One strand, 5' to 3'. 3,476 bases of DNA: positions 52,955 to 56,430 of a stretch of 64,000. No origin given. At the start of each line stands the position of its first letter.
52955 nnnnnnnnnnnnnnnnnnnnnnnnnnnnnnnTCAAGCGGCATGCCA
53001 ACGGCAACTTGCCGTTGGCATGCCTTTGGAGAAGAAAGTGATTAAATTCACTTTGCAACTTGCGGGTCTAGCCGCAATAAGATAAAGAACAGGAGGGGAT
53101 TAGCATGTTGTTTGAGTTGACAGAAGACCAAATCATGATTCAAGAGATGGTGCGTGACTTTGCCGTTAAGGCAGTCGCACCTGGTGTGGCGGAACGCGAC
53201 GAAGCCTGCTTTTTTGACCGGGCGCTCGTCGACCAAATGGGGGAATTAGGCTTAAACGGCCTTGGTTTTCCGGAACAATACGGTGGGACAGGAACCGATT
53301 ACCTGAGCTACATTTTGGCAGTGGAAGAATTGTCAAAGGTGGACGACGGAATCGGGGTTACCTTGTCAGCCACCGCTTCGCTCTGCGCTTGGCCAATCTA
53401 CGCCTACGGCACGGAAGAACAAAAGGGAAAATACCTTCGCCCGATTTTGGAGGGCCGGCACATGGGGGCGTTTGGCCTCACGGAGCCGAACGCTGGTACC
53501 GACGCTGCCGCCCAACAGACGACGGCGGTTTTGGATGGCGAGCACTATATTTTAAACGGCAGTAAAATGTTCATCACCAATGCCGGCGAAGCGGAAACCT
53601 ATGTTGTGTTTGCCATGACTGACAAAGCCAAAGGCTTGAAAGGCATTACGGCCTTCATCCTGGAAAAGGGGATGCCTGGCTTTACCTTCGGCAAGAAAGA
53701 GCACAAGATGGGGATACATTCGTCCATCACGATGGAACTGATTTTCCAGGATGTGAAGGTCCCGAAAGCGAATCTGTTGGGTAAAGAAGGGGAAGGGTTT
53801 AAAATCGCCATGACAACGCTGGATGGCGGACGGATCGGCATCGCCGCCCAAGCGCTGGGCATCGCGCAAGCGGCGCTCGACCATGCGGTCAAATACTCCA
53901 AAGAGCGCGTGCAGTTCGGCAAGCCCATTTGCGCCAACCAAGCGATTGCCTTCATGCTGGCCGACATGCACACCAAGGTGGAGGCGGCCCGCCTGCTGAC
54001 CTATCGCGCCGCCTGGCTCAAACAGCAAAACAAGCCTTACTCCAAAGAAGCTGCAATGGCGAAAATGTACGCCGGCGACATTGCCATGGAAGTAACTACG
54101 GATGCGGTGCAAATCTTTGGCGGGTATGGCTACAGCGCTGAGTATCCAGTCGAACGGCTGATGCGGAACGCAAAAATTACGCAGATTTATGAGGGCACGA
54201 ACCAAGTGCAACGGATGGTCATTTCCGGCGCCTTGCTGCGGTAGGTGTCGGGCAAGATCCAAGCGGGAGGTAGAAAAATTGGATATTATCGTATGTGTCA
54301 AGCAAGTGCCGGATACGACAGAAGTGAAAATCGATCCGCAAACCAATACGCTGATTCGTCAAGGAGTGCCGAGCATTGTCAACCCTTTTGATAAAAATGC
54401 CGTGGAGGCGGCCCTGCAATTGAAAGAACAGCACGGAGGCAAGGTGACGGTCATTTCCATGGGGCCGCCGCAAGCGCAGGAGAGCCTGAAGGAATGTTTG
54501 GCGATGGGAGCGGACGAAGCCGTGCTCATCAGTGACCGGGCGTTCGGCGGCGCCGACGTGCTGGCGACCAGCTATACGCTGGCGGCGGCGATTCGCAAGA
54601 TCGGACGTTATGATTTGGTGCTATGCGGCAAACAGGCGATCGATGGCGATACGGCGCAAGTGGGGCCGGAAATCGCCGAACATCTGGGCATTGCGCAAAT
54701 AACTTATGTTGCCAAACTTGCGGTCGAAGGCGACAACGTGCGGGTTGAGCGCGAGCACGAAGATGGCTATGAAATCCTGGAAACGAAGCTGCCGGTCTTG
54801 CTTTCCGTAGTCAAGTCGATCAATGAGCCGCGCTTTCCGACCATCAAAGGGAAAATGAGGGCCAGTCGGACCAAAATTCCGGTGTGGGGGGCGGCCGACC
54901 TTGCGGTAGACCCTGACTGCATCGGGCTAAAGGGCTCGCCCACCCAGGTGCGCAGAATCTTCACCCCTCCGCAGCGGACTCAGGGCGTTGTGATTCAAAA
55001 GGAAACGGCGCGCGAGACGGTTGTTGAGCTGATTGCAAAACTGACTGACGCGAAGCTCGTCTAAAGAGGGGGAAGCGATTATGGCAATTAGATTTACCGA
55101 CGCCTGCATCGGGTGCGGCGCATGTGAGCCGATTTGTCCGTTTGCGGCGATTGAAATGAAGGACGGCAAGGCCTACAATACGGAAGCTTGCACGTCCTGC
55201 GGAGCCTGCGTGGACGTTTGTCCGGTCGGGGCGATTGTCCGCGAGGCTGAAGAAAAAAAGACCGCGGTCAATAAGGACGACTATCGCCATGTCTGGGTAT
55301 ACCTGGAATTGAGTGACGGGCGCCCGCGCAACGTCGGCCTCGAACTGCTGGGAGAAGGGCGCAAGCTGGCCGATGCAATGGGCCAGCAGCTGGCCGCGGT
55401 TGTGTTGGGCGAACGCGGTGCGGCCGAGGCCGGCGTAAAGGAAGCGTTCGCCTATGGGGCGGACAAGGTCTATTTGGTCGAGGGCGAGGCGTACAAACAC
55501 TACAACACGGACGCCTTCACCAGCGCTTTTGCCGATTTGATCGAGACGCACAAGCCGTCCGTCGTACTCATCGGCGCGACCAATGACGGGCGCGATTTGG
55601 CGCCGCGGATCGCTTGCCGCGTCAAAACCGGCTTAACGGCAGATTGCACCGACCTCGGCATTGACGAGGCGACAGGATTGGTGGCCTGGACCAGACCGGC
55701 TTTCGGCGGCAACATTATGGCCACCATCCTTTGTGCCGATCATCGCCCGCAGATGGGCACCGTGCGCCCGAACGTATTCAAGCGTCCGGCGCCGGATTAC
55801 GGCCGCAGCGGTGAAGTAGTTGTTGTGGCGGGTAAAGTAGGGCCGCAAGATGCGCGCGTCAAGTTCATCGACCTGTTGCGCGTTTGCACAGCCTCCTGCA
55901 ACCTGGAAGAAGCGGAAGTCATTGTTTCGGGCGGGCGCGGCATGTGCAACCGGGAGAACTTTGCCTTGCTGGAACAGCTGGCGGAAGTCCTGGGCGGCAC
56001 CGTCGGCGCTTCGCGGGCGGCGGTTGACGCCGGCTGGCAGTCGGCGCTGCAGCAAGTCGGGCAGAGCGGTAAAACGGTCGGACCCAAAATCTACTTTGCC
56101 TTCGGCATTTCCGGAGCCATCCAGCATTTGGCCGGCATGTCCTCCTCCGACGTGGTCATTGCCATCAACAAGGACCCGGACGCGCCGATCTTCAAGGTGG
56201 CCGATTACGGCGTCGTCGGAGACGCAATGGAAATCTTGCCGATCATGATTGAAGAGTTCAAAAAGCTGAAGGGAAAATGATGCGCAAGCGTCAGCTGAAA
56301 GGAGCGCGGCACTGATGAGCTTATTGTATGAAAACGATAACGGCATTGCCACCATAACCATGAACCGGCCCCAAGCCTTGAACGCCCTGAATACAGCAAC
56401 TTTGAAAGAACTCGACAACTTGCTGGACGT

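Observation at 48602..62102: Two consensus sigma-54 promoters drive a split C4 acyl-CoA pathway ending in its own CBS-PAS enhancer-binding protein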

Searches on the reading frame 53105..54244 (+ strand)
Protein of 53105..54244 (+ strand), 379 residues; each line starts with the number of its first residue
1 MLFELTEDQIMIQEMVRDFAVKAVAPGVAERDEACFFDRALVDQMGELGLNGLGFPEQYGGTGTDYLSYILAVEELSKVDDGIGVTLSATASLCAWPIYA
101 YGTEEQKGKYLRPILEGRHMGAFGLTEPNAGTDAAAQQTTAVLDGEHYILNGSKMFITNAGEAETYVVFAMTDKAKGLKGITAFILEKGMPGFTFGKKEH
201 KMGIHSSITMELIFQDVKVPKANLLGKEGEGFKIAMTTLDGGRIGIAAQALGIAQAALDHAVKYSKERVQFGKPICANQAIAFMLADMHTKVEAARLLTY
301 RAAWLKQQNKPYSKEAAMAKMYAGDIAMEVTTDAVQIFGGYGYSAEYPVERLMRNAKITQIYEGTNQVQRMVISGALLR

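Call 6: search_protein_families(library=pfam, proteins=[window:53105-54244:+])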
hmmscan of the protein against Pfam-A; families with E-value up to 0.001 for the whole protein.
window:53105-54244:+ (379 aa): 5 families
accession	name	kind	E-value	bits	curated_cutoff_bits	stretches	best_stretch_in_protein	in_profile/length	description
PF00441.29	Acyl-CoA_dh_1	-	8.3e-55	185.5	22.4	1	229-377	1-149/150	Acyl-CoA dehydrogenase, C-terminal domain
PF02771.21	Acyl-CoA_dh_N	-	8.2e-37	126.5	22.9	1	6-117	1-112/113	Acyl-CoA dehydrogenase, N-terminal domain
PF08028.16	Acyl-CoA_dh_2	-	4.1e-27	95.5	22.7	1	244-366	1-133/134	Acyl-CoA dehydrogenase, C-terminal domain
PF02770.24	Acyl-CoA_dh_M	-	7.4e-27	93.8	33.3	1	122-217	1-97/97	Acyl-CoA dehydrogenase, middle domain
PF22924.1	ACOX_C_alpha1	-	3.8e-07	30.5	27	1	305-368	96-159/169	Acyl-CoA oxidase, C-alpha1 domain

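Call 7: search_protein_families(library=ncbifam, proteins=[window:53105-54244:+])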
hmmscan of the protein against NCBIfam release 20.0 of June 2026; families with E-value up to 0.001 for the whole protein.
window:53105-54244:+ (379 aa): 22 families
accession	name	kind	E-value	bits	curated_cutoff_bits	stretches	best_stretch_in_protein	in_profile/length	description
NF042972.1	AcrlCoAredClosAcrC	equivalog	6.7e-153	508.8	640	1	1-378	1-377/378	acryloyl-CoA reductase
NF043006.1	CyhCrbnylCoADH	equivalog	6.3e-103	344.7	650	1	5-374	4-372/380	cyclohexane-1-carbonyl-CoA dehydrogenase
NF045552.1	GlutCoADH_Des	equivalog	7.1e-103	344.8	470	1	1-374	1-376/387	glutaryl-CoA dehydrogenase Acd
NF058590.1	AcCoDHFadEBacil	equivalog_domain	3.3e-101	339.6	600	1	4-379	20-412/586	acyl-CoA dehydrogenase FadE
NF053553.1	prodigi_MBC_PigA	equivalog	8.1e-87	291.8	500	1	1-374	1-376/381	prodigiosin MBC biosynthesis dehydrogenase PigA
NF042439.1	SulpropCoADesulf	equivalog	8.3e-85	284.8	600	1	14-378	2-371/379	3-sulfinopropanoyl-CoA desulfinase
NF045652.1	ProlPCPDhRedW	equivalog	1.2e-76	258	650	1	11-377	6-373/376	L-prolyl-[peptidyl-carrier protein] dehydrogenase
NF008997.0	PRK12341.1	equivalog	1.1e-75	255.1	537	1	1-372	1-371/382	acyl-CoA dehydrogenase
TIGR03207.1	cyc_hxne_CoA_dh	equivalog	1.8e-74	250.7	575.35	1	5-374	1-368/372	cyclohexanecarboxyl-CoA dehydrogenase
NF002885.1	PRK03354.1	equivalog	1.8e-55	188.6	540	1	1-374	1-370/378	crotonobetainyl-CoA dehydrogenase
NF052270.1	Staph_DH_FadE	equivalog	3.3e-43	147.9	600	1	5-377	21-393/400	acyl-CoA dehydrogenase FadE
TIGR03203.1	pimD_small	equivalog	1e-30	107.1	652.7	1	4-370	3-370/378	pimeloyl-CoA dehydrogenase small subunit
NF049984.1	Rv1679_FadE16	equivalog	2.2e-28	99.5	600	1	28-366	16-354/371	Rv1679 family acyl-CoA dehydrogenase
TIGR03204.1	pimC_large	equivalog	2.5e-28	99.1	623.85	1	53-339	57-340/395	pimeloyl-CoA dehydrogenase large subunit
NF007000.1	PRK09463.1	subfamily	1.9e-27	95.9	600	1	47-370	84-427/726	acyl-CoA dehydrogenase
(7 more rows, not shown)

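Call 66: search_solved_structures(query=window:53105-54244:+, max_evalue=1e-80)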
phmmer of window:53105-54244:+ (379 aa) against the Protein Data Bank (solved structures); distinct sequences matched with E-value up to 1e-80: 36.
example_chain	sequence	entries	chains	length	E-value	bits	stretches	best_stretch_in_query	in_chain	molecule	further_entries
4l1f_A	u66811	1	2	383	2.7e-176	589.4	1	2-379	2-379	Acyl-CoA dehydrogenase domain protein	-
1buc_A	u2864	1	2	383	1.6e-154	517.8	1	3-379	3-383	BUTYRYL-COA DEHYDROGENASE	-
5ol2_C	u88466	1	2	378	1.3e-148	498.3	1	10-379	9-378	Acyl-CoA dehydrogenase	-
5lnx_A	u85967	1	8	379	1.2e-133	449.1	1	5-378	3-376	Acyl-CoA dehydrogenase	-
9w60_A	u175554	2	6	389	1.3e-124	419.4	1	2-379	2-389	Butyryl CoA dehydrogenase apo protein | Butyryl CoA Dehydrogenase with FAD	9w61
1jqi_A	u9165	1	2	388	2.3e-114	385.7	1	4-379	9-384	short chain acyl-CoA dehydrogenase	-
7y0a_A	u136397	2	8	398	6.1e-113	381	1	4-379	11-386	Short-chain specific acyl-CoA dehydrogenase, mitochondrial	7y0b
8sgs_A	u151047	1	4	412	6.9e-113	380.8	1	4-379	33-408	Short-chain specific acyl-CoA dehydrogenase, mitochondrial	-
6fah_C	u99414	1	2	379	3.4e-112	378.6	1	6-379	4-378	Caffeyl-CoA reductase-Etf complex subunit CarC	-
2vig_A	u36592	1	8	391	3.6e-112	378.5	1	4-379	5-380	SHORT-CHAIN SPECIFIC ACYL-COA DEHYDROGENASE,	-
4u83_A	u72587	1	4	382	6.4e-112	377.7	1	5-375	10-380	Acyl-CoA dehydrogenase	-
4m9a_A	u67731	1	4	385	1.9e-108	366.3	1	5-374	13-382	Acyl-CoA dehydrogenase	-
4n5f_A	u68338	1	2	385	2.3e-108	366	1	5-374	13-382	Putative acyl-CoA dehydrogenase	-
3pfd_A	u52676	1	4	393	1.5e-106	360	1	2-379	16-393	Acyl-CoA dehydrogenase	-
1ukw_A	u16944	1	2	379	4.1e-105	355.3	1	3-377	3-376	acyl-CoA dehydrogenase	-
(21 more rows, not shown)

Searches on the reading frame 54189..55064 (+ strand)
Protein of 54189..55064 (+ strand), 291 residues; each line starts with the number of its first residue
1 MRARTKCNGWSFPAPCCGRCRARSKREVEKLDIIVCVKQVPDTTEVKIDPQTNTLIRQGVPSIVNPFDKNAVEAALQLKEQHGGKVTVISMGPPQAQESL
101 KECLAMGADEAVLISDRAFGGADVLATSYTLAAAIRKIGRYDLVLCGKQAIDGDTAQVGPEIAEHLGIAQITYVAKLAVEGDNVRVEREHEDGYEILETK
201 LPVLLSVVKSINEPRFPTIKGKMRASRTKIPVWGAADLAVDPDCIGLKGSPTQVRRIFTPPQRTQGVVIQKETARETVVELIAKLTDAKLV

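Call 6: search_protein_families(library=pfam, proteins=[window:54189-55064:+])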
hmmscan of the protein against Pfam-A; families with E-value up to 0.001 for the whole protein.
window:54189-55064:+ (291 aa): 1 family
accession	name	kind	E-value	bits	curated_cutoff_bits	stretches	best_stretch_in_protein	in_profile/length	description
PF01012.27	ETF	-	3.7e-53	180.4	26.7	1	53-237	2-180/181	Electron transfer flavoprotein domain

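Call 7: search_protein_families(library=ncbifam, proteins=[window:54189-55064:+])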
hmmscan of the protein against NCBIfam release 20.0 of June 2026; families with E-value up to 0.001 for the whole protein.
window:54189-55064:+ (291 aa): 5 families
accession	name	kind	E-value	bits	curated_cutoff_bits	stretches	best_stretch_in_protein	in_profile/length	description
NF040731.1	flavo_sub_EftB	exception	1.9e-108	361.7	445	1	33-289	2-258/260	electron transfer flavoprotein subunit beta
NF042971.1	AcrlCoAredClosAcrB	equivalog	6.3e-82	274.6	475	1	32-290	2-265/266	acryloyl-CoA reductase electron transfer subunit gamma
NF008998.0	PRK12342.1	equivalog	4e-41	141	338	1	32-287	2-251/254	electron transfer flavoprotein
NF002888.0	PRK03359.1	subfamily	3.1e-36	125.1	219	1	32-281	2-248/256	putative electron transfer flavoprotein FixA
TIGR04503.1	mft_etfB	hypoth_equivalog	3.8e-26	92.1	200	1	35-238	3-218/290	mycofactocin-associated electron transfer flavoprotein beta subunit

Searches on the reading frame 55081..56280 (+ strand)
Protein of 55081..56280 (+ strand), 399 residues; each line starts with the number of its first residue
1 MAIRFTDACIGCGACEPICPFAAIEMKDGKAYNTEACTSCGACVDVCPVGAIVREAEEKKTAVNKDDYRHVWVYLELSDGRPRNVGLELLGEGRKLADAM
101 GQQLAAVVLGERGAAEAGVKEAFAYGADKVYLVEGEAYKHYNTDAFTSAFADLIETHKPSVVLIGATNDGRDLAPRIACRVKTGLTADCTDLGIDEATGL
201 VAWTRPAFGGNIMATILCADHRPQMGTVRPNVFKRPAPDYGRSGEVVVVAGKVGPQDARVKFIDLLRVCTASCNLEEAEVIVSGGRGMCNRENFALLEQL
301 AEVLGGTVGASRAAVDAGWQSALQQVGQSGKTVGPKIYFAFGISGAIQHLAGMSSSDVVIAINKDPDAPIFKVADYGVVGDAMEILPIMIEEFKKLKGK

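Call 6: search_protein_families(library=pfam, proteins=[window:55081-56280:+])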
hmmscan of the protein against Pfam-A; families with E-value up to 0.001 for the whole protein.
window:55081-56280:+ (399 aa): 14 families
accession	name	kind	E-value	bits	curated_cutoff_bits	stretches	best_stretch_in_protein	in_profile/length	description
PF01012.27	ETF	-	1.7e-49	168.5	26.7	1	71-250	1-177/181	Electron transfer flavoprotein domain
PF00766.25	ETF_alpha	-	3.1e-35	120.5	27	1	274-354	1-81/81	Electron transfer flavoprotein FAD-binding domain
PF00037.32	Fer4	-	2.8e-15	55.8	21.1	2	32-52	3-23/24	4Fe-4S binding domain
PF13237.11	Fer4_10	-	5.8e-10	39.4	25.5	2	6-48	6-53/53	4Fe-4S dicluster domain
PF12838.12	Fer4_7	-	6.7e-10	39.7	27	1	9-51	2-52/52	4Fe-4S dicluster domain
PF13187.11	Fer4_9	-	6.7e-10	39.3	27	1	8-52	1-52/52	4Fe-4S dicluster domain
PF13484.11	Fer4_16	-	1.3e-09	39.1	30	1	37-60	2-24/66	4Fe-4S double cluster binding domain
PF12837.12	Fer4_6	-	4.8e-09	36.2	25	2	32-52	4-24/24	4Fe-4S binding domain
PF14697.11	Fer4_21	-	2.7e-08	34.2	35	1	7-52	6-57/59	4Fe-4S dicluster domain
PF12797.12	Fer4_2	-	5.7e-08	32.7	24.5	2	31-49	4-22/22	4Fe-4S binding domain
PF12800.12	Fer4_4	-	1.6e-07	31.5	24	1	34-50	1-17/17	4Fe-4S binding domain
PF25160.1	LdpA_Fe-S-bd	-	3e-07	30.5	27.6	1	6-27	25-46/49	LdpA Fe-S cluster-binding domain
PF12798.12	Fer4_3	-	6.4e-07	30.2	27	0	37-51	1-15/15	4Fe-4S binding domain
PF13183.11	Fer4_8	-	2.7e-05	25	27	0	7-50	3-67/68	4Fe-4S dicluster domain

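Call 7: search_protein_families(library=ncbifam, proteins=[window:55081-56280:+])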
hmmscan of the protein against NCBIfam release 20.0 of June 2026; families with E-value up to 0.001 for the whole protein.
window:55081-56280:+ (399 aa): 61 families (the best 25 are shown)
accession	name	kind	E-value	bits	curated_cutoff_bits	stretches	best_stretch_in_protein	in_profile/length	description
NF042970.1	AcrlCoAredClosAcrA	equivalog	1.9e-105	352.9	600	2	203-395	162-359/360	acryloyl-CoA reductase electron transfer subunit beta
NF038209.1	mft_etfA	equivalog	5.2e-46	157.3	240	1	97-390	21-299/303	mycofactocin-associated electron transfer flavoprotein alpha subunit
NF002889.0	PRK03363.1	equivalog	1.2e-41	143.1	549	1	93-390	20-308/313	electron transfer flavoprotein subunit alpha/FixB family protein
NF051845.1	EtFlavAlphaProt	equivalog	1.4e-41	142.9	600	1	57-395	80-401/406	electron transfer flavoprotein subunit alpha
NF008884.0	PRK11916.1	equivalog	1.3e-37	129.9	528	1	97-393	24-310/312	electron transfer flavoprotein subunit alpha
NF038196.1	ferrodoxin_EFR1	subfamily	3.4e-14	53.5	75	1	3-60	180-237/242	EFR1 family ferrodoxin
NF058577.1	FdxA_fam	equivalog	5.3e-13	48.9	65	1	1-51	1-52/52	4Fe-4S ferredoxin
NF010368.0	PRK13795.1-3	equivalog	1.1e-09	37.1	588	1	2-50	582-630/635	hypothetical protein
NF005504.0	PRK07118.1-3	equivalog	1.7e-09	37.5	437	1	6-54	218-267/293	Fe-S cluster domain-containing protein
NF040864.1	HgcB_ferredoxin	equivalog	5e-09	35.9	99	1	6-53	13-62/93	mercury methylation ferredoxin HgcB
NF005503.0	PRK07118.1-2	equivalog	6.1e-09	35.5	252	1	8-52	139-184/292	RnfABCDGE type electron transport complex subunit B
TIGR02700.1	flavo_MJ0208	hypoth_equivalog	1.2e-08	34.6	251.35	1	7-74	148-215/234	dihydromethanopterin reductase (acceptor)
NF042909.1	FMH_DH_FwdF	exception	1.6e-08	34.1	375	1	6-63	224-285/336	tungsten-dependent formylmethanofuran dehydrogenase subunit FwdF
NF004541.0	PRK05888.2-2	equivalog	1.7e-08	34.5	217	1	5-54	59-113/168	NADH-quinone oxidoreductase subunit NuoI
TIGR03224.1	benzo_boxA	equivalog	1.8e-08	33.7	459.2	1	7-54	10-58/411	benzoyl-CoA 2,3-epoxidase subunit BoxA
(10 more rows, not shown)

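Call 65: search_solved_structures(query=window:55081-56280:+, max_evalue=1e-20)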
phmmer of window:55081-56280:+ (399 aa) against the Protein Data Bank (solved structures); distinct sequences matched with E-value up to 1e-20: 15.
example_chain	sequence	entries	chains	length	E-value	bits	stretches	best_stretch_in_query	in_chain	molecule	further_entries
6fah_A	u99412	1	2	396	3.3e-122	411.5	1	2-396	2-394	Caffeyl-CoA reductase-Etf complex subunit CarE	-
4kpu_A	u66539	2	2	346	1.4e-108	366.6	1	67-397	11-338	Electron transfer flavoprotein alpha subunit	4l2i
5ol2_A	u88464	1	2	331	1.2e-90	307.6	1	71-396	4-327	Electron transfer flavoprotein large subunit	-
7koe_B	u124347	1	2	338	2.1e-87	296.9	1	70-397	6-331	Electron transfer flavoprotein, alpha subunit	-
7qh2_A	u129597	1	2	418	2.2e-84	287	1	15-390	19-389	Lactate dehydrogenase (NAD(+),ferredoxin) subunit LctC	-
1efv_A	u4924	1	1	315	2.6e-46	161.6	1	123-395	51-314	ELECTRON TRANSFER FLAVOPROTEIN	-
1t9g_R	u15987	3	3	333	3.1e-46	161.4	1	123-395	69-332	Electron transfer flavoprotein alpha-subunit, mitochondrial | Electron transfer flavoprotein alpha-subunit, mitochondrial precursor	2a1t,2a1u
1efp_A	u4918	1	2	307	3e-42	148.3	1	108-389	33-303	PROTEIN (ELECTRON TRANSFER FLAVOPROTEIN)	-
5ow0_A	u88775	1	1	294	3.3e-40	141.5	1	126-394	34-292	Electron transfer flavoprotein, alpha subunit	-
1o94_D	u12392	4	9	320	8.4e-37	130.3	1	83-385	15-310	ELECTRON TRANSFER FLAVOPROTEIN ALPHA-SUBUNIT | ELECTRON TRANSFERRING FLAVOPROTEIN ALPHA-SUBUNIT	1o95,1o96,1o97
3clu_D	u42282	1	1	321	2.1e-36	129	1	82-385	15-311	Electron transfer flavoprotein subunit alpha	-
3clt_D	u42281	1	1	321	4.1e-36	128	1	82-385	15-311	Electron transfer flavoprotein subunit alpha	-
3clr_D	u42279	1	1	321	6.4e-36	127.4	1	82-385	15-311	Electron transfer flavoprotein subunit alpha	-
3cls_D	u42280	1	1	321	1.1e-35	126.7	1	82-385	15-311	Electron transfer flavoprotein subunit alpha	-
3ih5_A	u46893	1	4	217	7.5e-34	120.6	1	69-248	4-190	Electron transfer flavoprotein alpha-subunit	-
